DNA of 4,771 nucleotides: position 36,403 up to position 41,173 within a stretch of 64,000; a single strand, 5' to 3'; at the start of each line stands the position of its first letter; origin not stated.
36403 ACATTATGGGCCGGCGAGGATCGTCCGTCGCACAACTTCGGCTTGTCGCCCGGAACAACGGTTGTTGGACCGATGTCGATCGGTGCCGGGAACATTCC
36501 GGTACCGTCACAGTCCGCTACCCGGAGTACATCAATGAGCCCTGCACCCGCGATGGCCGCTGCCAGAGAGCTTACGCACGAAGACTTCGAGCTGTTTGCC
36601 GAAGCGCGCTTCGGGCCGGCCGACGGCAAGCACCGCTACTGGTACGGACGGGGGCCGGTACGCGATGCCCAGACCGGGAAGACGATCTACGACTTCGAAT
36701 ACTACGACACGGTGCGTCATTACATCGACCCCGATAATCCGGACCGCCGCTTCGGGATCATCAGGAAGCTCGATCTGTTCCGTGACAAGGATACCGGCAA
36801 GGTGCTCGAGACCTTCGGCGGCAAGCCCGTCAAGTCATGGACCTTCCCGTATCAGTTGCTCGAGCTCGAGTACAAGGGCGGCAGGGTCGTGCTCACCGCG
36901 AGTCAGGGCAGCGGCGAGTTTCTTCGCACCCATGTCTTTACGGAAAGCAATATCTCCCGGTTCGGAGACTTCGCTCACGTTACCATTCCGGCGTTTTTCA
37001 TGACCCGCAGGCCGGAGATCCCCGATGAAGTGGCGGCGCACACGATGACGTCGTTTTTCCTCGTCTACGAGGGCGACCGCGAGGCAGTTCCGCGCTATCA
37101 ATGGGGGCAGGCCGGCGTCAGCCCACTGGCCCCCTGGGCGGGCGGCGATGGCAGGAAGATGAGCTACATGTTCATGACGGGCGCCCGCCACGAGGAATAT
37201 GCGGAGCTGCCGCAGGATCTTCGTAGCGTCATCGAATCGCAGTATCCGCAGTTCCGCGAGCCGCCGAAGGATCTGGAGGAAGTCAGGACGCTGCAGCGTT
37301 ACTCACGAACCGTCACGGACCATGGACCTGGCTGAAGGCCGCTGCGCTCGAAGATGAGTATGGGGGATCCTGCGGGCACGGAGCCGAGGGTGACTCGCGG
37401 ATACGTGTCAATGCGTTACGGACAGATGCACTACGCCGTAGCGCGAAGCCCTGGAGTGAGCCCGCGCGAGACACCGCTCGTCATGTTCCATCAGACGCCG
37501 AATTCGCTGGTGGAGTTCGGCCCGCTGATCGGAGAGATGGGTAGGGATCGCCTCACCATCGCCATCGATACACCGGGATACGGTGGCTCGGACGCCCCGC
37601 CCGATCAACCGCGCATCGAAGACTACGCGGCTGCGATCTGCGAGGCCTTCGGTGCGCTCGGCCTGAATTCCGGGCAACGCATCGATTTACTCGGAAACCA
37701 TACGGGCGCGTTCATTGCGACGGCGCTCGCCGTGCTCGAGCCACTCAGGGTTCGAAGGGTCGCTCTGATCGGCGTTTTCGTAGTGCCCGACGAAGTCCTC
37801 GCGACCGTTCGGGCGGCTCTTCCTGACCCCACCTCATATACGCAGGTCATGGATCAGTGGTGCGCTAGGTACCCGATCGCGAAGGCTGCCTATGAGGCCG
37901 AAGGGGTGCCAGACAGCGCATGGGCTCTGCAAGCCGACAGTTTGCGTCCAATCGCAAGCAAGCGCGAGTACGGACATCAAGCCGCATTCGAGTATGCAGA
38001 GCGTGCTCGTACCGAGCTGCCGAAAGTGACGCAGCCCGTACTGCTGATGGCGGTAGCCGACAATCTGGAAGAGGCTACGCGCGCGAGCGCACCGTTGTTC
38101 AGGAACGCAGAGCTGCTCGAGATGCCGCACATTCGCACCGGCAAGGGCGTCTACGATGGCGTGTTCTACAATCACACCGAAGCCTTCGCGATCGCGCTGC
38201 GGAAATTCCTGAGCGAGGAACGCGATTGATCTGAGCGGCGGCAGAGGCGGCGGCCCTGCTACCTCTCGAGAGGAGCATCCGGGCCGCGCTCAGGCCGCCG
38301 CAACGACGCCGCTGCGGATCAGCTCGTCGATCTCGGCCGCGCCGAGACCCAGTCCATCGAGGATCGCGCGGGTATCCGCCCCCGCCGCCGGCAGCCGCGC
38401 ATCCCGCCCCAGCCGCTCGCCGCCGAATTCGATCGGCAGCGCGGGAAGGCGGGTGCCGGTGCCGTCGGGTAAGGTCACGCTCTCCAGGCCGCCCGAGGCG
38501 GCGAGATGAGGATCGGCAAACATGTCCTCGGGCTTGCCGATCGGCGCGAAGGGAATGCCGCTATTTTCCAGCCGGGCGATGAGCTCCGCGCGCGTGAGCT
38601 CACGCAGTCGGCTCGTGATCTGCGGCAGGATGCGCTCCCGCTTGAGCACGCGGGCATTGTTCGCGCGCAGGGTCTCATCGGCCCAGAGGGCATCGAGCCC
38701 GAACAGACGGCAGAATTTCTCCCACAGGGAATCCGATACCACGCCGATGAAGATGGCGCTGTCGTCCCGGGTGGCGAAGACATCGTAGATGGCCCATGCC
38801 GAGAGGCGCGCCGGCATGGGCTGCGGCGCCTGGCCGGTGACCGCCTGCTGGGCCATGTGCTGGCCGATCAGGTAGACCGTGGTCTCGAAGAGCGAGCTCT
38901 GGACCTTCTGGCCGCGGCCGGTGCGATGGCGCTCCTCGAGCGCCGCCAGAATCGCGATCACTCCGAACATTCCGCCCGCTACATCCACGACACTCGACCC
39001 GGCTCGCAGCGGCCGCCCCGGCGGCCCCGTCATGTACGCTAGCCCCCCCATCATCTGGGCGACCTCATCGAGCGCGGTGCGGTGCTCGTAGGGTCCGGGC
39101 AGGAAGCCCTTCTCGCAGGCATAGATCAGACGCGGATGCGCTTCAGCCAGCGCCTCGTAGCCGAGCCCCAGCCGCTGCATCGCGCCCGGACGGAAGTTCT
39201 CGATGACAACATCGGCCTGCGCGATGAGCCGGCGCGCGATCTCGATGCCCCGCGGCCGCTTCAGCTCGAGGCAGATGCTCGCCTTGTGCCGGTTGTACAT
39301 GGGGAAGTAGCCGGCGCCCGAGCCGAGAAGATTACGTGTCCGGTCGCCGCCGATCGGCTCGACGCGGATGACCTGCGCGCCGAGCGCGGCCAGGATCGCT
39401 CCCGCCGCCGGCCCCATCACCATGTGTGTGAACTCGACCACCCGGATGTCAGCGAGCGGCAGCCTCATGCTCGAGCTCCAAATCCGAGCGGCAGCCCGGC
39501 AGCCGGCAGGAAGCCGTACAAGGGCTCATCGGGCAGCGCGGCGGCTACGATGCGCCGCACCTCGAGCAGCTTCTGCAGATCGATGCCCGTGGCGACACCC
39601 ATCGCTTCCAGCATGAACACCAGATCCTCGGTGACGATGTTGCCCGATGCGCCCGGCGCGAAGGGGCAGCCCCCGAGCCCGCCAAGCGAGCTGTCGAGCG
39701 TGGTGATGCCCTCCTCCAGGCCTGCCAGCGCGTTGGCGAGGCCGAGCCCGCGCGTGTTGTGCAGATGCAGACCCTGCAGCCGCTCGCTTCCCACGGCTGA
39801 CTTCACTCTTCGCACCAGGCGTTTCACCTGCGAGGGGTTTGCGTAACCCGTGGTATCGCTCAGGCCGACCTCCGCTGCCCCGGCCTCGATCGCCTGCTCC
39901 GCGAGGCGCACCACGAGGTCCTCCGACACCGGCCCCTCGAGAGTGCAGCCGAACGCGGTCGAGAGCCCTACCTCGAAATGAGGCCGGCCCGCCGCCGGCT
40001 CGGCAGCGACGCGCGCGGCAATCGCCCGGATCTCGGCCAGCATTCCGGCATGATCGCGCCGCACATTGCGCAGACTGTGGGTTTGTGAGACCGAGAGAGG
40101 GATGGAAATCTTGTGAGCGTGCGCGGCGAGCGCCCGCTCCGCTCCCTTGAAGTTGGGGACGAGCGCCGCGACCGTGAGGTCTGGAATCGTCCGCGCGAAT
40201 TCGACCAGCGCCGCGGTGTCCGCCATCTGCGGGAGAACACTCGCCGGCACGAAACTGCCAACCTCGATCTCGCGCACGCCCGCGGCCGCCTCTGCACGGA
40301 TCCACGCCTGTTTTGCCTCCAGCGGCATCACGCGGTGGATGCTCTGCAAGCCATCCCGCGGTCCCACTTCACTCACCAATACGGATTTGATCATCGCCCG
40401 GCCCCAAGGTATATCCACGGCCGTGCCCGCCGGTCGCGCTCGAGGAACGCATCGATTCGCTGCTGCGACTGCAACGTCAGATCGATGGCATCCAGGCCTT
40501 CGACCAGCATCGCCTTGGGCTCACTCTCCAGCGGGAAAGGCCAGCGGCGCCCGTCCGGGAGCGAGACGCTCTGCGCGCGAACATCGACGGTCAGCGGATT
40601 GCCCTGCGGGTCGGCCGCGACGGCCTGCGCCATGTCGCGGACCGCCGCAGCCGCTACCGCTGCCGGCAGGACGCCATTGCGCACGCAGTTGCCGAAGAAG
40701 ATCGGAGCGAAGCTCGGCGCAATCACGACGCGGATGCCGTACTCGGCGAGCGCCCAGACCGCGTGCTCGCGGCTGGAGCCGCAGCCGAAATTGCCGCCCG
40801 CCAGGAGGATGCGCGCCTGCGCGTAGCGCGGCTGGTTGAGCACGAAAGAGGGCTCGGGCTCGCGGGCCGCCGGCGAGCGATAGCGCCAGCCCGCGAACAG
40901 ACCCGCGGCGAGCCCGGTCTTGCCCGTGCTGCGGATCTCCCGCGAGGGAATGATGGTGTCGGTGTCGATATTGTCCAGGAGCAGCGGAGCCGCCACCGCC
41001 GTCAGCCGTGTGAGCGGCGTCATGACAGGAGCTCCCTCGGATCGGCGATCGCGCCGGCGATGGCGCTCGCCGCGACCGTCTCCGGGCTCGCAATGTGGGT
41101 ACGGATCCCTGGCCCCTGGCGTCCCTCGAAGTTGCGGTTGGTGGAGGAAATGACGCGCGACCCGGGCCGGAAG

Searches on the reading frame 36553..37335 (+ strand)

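Call 45: search_protein_families(library=pfam, proteins=[window:36553-37335:+], max_evalue=0.01)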
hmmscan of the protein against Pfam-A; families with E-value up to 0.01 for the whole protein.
window:36553-37335:+ (260 aa): 1 family
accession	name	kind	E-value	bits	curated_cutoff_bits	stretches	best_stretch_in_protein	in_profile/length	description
PF08894.16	DUF1838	-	0.00017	21.9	25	1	176-244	150-219/232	Protein of unknown function (DUF1838)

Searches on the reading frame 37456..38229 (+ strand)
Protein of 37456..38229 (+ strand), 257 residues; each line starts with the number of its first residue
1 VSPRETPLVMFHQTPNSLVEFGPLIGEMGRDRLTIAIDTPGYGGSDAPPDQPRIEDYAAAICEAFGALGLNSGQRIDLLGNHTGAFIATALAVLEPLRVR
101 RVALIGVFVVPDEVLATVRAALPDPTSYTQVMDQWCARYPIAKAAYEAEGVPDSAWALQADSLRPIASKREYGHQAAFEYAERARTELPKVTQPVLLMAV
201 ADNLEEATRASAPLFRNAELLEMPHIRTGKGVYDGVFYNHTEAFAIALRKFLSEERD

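Call 45: search_protein_families(library=pfam, proteins=[window:37456-38229:+], max_evalue=0.01)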
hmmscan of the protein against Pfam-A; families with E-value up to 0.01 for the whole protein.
window:37456-38229:+ (257 aa): 3 families
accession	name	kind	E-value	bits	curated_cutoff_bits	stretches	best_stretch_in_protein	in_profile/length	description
PF00561.26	Abhydrolase_1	-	6.3e-11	42.8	25.8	1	7-140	2-135/245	alpha/beta hydrolase fold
PF12697.13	Abhydrolase_6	-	3.1e-09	38.3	26.3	1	30-213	26-191/217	Alpha/beta hydrolase family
PF12146.15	Hydrolase_4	-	0.00059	19.6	27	1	33-199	33-198/239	Serine aminopeptidase, S33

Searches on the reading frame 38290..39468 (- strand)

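Call 21: search_protein_families(library=pfam, proteins=[window:38290-39468:-], max_evalue=0.001)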
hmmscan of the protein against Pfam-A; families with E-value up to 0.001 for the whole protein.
window:38290-39468:- (392 aa): 1 family
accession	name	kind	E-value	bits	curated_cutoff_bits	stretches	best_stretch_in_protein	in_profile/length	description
PF02515.22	CoA_transf_3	-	1.5e-109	367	23.3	1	5-366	1-366/366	CoA-transferase family III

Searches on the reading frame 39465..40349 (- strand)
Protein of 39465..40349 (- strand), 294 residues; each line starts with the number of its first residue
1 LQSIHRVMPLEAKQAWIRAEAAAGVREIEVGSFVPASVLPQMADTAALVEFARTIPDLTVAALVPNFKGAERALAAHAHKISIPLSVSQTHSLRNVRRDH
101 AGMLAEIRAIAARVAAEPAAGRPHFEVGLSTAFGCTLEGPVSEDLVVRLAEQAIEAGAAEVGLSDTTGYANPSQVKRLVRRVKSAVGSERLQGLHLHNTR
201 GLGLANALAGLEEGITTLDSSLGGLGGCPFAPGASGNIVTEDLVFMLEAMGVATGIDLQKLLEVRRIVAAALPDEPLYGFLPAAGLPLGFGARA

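Call 21: search_protein_families(library=pfam, proteins=[window:39465-40349:-], max_evalue=0.001)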
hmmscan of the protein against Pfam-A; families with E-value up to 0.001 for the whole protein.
window:39465-40349:- (294 aa): 1 family
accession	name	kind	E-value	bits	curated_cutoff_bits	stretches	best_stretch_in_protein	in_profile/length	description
PF00682.25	HMGL-like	-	3e-42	145.2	29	1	2-268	14-260/260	HMGL-like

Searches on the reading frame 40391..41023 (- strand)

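Call 21: search_protein_families(library=pfam, proteins=[window:40391-41023:-], max_evalue=0.001)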
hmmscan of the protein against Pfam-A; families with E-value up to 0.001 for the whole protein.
window:40391-41023:- (210 aa): 1 family
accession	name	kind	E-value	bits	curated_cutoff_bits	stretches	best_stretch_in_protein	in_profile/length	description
PF00694.25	Aconitase_C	-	3.6e-28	99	22.8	1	2-123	2-128/131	Aconitase C-terminal domain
